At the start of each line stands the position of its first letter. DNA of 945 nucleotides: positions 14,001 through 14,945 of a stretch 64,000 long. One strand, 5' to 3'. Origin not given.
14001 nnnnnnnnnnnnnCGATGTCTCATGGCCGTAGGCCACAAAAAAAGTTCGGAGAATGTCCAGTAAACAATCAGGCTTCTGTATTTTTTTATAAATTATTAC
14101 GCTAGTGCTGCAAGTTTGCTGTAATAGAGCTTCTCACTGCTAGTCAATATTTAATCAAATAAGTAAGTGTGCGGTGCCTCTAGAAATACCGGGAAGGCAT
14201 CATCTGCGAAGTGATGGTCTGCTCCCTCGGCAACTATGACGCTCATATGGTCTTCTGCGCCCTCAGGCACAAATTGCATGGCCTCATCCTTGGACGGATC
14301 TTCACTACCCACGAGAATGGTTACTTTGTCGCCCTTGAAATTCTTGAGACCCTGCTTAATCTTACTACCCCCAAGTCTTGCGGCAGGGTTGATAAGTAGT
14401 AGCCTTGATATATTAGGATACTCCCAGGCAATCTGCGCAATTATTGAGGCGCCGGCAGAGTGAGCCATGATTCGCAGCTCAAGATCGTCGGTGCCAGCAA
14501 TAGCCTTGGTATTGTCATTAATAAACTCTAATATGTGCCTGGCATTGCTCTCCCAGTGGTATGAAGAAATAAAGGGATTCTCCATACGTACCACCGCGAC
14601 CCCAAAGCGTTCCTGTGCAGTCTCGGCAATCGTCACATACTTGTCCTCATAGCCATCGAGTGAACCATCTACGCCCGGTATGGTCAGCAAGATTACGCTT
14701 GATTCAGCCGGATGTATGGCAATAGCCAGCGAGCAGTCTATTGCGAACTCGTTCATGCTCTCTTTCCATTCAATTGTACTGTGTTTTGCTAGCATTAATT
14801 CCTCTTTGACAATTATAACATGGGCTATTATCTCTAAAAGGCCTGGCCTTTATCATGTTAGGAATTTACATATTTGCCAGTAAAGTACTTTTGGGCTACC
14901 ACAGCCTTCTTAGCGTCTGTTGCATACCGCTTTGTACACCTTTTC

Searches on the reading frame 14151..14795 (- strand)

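Call 7: search_protein_families(library=pfam, proteins=[window:14151-14795:-], max_evalue=0.1)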
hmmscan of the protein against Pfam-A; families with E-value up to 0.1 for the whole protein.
window:14151-14795:- (214 aa): 2 families
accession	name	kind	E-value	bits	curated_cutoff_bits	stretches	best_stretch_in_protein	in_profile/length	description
PF12146.15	Hydrolase_4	-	0.0015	18.3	27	1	96-142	67-114/239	Serine aminopeptidase, S33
PF10230.15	LIDHydrolase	-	0.0082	16.3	27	1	80-137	60-118/262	Lipid-droplet associated hydrolase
